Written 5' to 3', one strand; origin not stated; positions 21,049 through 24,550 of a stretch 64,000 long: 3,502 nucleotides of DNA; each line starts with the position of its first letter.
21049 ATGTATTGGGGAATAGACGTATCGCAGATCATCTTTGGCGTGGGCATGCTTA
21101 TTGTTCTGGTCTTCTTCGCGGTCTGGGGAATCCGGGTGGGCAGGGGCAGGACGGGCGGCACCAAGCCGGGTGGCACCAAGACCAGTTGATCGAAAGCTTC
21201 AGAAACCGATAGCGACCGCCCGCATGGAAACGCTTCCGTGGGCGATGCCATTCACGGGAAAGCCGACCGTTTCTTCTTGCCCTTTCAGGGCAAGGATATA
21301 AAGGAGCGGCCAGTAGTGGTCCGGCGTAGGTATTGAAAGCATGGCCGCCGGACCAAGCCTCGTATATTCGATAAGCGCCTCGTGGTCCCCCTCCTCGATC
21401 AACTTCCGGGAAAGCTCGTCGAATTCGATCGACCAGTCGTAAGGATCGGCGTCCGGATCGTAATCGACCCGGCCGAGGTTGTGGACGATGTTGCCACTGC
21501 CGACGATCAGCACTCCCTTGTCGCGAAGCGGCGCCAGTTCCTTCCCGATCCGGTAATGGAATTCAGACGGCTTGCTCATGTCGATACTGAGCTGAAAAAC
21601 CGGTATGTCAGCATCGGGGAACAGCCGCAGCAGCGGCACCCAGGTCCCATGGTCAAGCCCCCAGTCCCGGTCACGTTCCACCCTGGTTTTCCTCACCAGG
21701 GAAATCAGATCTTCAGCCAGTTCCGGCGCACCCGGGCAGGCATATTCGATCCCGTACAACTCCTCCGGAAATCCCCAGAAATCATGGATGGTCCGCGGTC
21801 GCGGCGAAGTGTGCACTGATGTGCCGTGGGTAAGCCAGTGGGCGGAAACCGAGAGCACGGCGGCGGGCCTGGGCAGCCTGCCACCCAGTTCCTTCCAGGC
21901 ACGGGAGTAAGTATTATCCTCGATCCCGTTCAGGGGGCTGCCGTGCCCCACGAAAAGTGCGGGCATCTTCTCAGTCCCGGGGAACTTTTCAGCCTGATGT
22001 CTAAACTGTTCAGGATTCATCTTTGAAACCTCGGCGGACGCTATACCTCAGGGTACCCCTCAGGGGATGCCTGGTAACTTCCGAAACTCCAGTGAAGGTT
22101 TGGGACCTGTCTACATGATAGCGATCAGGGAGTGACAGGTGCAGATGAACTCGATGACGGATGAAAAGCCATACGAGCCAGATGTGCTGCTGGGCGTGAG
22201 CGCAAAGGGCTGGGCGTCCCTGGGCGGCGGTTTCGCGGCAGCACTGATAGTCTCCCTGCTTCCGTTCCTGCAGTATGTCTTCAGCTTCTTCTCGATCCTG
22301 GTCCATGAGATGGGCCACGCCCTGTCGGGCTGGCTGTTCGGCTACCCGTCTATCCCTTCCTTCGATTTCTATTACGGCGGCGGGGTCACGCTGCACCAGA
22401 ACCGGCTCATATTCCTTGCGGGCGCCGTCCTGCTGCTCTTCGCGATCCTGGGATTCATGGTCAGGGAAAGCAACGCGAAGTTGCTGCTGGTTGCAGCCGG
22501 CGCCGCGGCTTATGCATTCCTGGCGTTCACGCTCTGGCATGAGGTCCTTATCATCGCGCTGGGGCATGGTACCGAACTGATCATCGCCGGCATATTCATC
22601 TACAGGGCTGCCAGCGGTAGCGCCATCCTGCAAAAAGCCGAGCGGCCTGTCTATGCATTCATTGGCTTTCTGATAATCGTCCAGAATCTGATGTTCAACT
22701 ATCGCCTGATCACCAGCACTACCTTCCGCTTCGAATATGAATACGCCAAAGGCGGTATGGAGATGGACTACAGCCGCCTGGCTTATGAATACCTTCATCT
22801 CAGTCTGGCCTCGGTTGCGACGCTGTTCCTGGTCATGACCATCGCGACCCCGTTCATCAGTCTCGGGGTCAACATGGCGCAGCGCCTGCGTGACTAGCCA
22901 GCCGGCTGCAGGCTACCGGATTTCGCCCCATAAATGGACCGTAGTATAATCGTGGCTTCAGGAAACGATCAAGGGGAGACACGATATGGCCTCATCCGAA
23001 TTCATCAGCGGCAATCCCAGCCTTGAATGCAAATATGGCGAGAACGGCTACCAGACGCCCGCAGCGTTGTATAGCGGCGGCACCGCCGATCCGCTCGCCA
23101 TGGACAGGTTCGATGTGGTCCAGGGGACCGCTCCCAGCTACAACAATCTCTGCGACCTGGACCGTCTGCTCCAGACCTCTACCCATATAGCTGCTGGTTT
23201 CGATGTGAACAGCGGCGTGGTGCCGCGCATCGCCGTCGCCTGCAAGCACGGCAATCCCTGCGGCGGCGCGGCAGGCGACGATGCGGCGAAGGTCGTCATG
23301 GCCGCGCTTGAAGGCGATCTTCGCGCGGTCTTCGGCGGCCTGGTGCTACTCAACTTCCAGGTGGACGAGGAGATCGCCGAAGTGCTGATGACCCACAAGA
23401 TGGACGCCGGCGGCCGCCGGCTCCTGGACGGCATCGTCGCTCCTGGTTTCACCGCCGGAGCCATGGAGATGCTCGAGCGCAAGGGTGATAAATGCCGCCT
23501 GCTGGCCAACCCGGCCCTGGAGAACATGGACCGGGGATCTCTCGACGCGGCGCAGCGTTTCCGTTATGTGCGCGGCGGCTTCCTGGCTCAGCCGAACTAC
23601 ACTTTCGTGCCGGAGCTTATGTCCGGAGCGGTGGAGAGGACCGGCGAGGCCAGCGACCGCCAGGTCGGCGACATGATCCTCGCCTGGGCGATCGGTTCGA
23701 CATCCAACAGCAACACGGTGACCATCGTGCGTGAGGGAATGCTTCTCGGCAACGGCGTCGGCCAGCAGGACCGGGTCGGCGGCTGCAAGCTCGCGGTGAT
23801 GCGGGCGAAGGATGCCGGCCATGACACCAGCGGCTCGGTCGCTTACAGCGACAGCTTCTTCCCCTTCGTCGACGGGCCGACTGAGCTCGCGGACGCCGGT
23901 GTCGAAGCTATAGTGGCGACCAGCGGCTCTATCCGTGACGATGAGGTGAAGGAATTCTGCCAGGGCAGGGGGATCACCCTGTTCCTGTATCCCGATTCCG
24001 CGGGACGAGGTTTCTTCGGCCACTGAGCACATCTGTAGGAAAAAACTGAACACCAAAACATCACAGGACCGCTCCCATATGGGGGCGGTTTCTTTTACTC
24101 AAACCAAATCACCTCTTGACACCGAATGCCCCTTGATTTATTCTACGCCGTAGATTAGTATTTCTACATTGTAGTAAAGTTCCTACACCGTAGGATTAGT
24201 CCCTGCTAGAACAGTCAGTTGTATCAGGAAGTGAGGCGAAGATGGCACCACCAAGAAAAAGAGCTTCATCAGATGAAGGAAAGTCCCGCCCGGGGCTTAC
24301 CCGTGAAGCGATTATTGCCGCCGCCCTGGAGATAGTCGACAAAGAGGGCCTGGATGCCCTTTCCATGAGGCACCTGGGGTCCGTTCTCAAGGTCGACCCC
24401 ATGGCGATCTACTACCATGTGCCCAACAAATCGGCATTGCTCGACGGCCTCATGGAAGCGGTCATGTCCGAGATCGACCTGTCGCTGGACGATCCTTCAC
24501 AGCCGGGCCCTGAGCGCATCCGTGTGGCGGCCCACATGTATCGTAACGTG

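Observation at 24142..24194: Triple palindrome operator array upstream of the tetR-MMPL transporter pair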

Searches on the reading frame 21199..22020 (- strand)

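Call 6: search_protein_families(library=pfam, proteins=[window:21199-22020:-])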
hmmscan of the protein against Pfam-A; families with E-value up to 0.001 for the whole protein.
window:21199-22020:- (273 aa): 1 family
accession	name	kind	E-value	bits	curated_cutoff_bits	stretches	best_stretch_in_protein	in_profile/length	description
PF02900.23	LigB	-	8.6e-24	84.5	26.3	1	51-248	42-246/269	Catalytic LigB subunit of aromatic ring-opening dioxygenase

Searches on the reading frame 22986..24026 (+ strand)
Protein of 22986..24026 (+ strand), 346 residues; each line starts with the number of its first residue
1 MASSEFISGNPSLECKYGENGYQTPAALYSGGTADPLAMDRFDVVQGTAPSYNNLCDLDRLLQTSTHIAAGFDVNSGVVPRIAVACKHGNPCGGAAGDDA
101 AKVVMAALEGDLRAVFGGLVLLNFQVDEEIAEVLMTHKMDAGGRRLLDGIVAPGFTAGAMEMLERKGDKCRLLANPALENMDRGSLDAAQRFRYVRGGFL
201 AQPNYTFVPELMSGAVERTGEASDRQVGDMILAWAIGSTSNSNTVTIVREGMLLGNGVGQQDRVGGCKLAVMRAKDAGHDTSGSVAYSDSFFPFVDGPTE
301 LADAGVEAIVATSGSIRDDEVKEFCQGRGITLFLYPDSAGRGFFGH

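Call 6: search_protein_families(library=pfam, proteins=[window:22986-24026:+])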
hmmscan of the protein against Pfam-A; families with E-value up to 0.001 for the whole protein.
window:22986-24026:+ (346 aa): 1 family
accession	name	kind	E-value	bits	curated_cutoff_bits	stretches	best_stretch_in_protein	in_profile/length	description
PF01808.24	AICARFT_IMPCHas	-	3.2e-44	152.1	25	1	12-272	76-310/311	AICARFT/IMPCHase bienzyme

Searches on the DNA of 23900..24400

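Call 35: search_rna_families(source=window, start=23900, end=24400, threshold=evalue, max_evalue=1)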
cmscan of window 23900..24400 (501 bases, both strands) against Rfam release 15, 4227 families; matches with E-value up to 1: 1.
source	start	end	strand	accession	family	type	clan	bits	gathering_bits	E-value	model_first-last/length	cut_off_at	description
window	24033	24095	+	RF02398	sau-6072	Gene; sRNA;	-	18.6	50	0.36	1-53/53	no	Staphylococcus sRNA sau-6072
